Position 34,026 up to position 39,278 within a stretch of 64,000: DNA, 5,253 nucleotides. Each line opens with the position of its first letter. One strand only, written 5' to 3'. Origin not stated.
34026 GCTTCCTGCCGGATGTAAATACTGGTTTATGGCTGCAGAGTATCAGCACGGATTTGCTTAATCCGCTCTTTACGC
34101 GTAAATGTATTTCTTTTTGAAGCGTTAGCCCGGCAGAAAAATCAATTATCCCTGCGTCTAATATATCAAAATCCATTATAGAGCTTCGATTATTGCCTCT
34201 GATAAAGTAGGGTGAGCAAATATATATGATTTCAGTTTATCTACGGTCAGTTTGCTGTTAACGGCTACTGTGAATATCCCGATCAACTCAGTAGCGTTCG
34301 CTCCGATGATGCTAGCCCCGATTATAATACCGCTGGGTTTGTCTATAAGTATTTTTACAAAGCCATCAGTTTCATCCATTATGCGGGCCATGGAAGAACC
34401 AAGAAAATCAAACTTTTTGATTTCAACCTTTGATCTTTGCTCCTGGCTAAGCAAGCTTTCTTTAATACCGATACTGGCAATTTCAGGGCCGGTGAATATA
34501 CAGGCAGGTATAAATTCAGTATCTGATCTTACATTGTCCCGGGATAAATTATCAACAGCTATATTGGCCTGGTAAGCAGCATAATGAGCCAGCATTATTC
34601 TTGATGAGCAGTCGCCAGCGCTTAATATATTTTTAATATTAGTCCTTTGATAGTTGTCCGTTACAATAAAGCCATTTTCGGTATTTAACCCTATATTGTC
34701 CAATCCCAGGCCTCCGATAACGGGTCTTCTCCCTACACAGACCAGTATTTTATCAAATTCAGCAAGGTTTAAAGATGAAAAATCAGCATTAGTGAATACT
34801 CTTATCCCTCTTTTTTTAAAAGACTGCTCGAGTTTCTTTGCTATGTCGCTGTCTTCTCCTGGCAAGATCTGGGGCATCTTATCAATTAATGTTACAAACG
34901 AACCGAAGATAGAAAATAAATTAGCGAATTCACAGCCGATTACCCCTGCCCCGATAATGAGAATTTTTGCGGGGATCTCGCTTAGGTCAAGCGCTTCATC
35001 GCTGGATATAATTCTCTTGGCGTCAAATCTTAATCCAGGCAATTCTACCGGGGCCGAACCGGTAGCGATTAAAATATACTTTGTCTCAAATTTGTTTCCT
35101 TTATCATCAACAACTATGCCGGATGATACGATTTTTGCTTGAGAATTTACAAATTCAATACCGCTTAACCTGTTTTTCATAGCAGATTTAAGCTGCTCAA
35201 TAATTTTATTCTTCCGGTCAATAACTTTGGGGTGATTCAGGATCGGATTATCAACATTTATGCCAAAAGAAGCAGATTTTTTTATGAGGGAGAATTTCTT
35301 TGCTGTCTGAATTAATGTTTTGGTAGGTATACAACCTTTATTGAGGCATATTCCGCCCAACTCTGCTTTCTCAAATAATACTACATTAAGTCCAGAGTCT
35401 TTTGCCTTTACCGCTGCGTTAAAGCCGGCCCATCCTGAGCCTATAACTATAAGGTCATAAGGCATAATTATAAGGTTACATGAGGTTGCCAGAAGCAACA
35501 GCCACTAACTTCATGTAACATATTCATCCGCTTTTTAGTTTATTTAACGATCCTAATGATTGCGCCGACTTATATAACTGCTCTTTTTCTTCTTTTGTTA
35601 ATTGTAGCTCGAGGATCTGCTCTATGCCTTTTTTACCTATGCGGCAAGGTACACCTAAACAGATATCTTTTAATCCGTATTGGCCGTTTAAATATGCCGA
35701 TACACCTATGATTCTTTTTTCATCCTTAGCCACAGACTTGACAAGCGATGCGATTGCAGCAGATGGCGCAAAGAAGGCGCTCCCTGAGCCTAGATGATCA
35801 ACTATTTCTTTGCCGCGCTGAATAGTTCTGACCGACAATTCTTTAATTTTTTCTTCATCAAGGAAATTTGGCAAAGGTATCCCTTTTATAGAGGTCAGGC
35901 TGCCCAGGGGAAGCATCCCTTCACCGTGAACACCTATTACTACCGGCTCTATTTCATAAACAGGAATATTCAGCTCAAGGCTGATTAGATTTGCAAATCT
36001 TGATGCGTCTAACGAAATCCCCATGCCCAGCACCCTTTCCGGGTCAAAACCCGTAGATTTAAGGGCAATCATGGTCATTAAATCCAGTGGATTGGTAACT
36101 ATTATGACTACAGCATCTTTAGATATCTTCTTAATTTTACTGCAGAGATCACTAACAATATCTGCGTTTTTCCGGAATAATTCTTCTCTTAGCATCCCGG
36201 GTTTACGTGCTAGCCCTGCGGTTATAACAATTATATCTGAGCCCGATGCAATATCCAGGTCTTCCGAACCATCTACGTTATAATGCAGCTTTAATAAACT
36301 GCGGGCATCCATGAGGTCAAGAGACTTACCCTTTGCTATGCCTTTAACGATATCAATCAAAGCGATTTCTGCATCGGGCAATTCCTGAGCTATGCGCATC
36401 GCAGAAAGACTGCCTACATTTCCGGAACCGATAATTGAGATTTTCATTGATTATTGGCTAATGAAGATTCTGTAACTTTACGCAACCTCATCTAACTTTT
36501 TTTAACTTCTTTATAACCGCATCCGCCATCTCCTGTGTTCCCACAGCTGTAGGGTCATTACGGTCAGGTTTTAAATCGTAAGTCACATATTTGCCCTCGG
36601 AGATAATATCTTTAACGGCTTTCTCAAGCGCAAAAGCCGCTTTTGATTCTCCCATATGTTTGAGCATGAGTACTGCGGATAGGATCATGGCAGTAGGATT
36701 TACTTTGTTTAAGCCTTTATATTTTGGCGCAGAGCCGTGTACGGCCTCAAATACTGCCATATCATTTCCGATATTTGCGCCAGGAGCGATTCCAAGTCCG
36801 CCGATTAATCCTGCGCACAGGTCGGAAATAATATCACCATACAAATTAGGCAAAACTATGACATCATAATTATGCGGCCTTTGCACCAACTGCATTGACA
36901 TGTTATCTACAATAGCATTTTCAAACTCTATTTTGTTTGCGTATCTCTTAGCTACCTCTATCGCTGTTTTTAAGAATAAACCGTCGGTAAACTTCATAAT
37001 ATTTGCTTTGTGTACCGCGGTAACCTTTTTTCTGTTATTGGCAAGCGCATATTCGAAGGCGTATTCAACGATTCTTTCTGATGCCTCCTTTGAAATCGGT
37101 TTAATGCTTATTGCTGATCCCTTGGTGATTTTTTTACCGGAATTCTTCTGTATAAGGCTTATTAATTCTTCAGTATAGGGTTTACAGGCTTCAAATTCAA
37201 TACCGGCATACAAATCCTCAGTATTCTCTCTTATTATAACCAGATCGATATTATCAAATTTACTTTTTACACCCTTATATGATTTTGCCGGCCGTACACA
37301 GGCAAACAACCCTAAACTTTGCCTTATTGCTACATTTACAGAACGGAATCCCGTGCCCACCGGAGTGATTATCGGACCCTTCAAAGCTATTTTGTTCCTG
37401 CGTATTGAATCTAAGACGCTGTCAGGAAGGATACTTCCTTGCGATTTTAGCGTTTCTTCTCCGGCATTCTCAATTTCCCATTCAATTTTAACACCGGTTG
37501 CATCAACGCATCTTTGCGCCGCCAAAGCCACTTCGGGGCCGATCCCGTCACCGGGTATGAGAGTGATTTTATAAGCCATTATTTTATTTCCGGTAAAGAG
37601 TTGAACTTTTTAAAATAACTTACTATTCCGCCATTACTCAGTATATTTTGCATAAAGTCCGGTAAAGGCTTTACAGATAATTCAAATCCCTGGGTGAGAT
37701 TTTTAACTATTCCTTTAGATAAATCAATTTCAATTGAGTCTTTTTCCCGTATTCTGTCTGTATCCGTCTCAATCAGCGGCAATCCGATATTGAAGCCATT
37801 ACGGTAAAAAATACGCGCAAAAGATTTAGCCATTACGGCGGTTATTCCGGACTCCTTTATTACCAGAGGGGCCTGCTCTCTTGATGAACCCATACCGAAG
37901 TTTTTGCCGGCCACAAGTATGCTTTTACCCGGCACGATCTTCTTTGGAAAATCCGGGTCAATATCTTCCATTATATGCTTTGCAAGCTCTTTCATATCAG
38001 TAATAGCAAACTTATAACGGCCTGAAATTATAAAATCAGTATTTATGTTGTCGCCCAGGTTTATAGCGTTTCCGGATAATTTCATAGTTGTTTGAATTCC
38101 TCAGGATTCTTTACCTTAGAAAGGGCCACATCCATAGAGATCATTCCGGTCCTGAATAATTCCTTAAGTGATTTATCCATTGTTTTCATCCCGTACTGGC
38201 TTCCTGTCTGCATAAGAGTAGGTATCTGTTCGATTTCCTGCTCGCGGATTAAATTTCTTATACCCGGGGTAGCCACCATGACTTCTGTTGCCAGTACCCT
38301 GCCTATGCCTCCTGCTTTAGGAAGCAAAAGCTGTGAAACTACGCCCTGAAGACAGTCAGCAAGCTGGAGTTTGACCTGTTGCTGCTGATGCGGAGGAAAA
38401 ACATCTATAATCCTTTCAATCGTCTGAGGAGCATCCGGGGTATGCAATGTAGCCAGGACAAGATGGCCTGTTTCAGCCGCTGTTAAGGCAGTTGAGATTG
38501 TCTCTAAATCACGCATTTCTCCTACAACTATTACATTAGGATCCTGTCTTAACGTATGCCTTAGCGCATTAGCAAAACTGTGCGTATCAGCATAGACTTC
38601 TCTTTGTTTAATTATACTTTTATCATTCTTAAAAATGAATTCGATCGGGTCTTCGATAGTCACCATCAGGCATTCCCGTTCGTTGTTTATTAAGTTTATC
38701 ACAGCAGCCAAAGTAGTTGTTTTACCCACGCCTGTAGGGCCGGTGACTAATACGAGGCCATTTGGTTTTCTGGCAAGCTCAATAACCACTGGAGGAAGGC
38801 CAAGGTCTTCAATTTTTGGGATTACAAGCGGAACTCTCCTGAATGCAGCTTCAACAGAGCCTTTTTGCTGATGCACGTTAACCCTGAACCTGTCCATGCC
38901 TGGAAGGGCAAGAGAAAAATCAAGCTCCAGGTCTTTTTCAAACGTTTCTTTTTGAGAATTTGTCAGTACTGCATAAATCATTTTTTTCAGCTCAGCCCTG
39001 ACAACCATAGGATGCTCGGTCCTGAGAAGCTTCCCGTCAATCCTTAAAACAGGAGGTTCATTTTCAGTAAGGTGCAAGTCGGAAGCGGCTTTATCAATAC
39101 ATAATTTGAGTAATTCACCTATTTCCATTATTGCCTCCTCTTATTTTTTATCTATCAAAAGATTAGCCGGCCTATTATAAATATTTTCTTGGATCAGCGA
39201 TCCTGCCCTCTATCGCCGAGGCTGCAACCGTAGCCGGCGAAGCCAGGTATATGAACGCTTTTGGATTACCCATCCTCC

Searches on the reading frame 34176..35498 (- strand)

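Call 75: search_protein_families(library=pfam, proteins=[window:34176-35498:-], max_evalue=0.00001)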
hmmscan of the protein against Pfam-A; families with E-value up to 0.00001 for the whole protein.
window:34176-35498:- (440 aa): 11 families
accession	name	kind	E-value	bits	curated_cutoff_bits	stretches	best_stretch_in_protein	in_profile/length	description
PF07992.20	Pyr_redox_2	-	6.7e-59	200.1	26.1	1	14-311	1-291/291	Pyridine nucleotide-disulphide oxidoreductase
PF02852.28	Pyr_redox_dim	-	1.6e-29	102.7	25.3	1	330-439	1-109/110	Pyridine nucleotide-disulphide oxidoreductase, dimerisation domain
PF00070.33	Pyr_redox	-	5.5e-20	72.1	22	1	178-242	1-65/82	Pyridine nucleotide-disulphide oxidoreductase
PF01134.28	GIDA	-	3e-09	36.9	22.1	1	15-148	1-150/391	Glucose inhibited division protein A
PF01262.27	AlaDh_PNT_C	-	4.5e-08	33.2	23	0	176-217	28-69/214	Alanine dehydrogenase/PNT, C-terminal domain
PF13738.12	Pyr_redox_3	-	5.1e-07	29.7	30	1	17-226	1-213/305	Pyridine nucleotide-disulphide oxidoreductase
PF03486.20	HI0933_like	-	5.6e-07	29.7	50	0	15-46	2-33/244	HI0933-like protein Rossmann domain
PF00890.30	FAD_binding_2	-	3e-06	27.1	20.4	1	15-47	1-33/414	FAD binding domain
PF02737.24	3HCDH_N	-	4.9e-06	27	22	0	179-232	2-55/180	3-hydroxyacyl-CoA dehydrogenase, NAD binding domain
PF13450.12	NAD_binding_8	-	5.4e-06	27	21.9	0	18-49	1-33/68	NAD(P)-binding Rossmann-like domain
PF12831.13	FAD_oxidored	-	5.4e-06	26.4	27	1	15-54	1-41/416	FAD dependent oxidoreductase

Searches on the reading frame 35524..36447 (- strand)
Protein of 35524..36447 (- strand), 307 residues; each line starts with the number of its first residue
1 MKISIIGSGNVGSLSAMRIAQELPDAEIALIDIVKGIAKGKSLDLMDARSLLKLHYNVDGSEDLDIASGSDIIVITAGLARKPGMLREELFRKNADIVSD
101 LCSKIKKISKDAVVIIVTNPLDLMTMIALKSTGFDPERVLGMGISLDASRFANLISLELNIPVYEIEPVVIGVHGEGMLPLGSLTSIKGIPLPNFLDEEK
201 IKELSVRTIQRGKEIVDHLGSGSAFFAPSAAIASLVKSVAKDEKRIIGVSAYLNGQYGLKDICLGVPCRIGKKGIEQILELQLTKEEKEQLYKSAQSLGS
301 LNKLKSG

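Call 75: search_protein_families(library=pfam, proteins=[window:35524-36447:-], max_evalue=0.00001)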
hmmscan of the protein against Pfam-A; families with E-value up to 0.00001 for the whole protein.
window:35524-36447:- (307 aa): 2 families
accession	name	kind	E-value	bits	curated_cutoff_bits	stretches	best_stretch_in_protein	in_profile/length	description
PF00056.29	Ldh_1_N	-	1.8e-36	125.7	27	1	1-141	1-141/141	lactate/malate dehydrogenase, NAD binding domain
PF02866.23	Ldh_1_C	-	6.9e-27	95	22.6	1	145-299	2-164/174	lactate/malate dehydrogenase, alpha/beta C-terminal domain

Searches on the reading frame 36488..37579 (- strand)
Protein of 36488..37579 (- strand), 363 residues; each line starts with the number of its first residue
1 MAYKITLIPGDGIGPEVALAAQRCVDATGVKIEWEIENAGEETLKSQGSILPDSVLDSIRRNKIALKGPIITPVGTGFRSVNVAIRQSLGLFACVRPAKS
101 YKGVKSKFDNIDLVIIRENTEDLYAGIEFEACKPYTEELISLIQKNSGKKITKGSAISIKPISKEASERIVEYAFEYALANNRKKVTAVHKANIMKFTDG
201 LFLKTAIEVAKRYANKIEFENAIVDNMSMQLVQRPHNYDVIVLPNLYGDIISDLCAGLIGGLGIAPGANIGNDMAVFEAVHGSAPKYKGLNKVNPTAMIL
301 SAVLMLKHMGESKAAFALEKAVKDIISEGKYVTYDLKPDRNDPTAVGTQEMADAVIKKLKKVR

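Call 75: search_protein_families(library=pfam, proteins=[window:36488-37579:-], max_evalue=0.00001)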
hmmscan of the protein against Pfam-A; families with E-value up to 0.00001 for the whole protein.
window:36488-37579:- (363 aa): 1 family
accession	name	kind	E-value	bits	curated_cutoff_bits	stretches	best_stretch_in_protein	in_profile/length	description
PF00180.25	Iso_dh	-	4.3e-105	352.2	27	1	4-355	1-348/348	Isocitrate/isopropylmalate dehydrogenase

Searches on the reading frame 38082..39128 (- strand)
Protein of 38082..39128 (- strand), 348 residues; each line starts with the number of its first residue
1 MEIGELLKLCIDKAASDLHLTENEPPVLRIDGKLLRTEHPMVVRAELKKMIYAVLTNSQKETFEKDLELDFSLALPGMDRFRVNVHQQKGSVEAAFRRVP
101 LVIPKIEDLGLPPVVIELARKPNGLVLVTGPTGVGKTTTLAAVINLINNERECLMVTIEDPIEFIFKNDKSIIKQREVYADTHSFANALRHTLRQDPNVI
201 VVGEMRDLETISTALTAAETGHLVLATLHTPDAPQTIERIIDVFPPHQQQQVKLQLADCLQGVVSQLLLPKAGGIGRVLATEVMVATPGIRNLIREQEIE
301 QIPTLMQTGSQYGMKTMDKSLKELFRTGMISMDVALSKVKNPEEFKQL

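Call 75: search_protein_families(library=pfam, proteins=[window:38082-39128:-], max_evalue=0.00001)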
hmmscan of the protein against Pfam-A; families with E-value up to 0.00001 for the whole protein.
window:38082-39128:- (348 aa): 1 family
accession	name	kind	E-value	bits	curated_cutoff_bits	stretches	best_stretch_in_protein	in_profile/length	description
PF00437.27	T2SSE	-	3.6e-44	151.4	24.9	1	7-272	16-281/370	Type II/IV secretion system protein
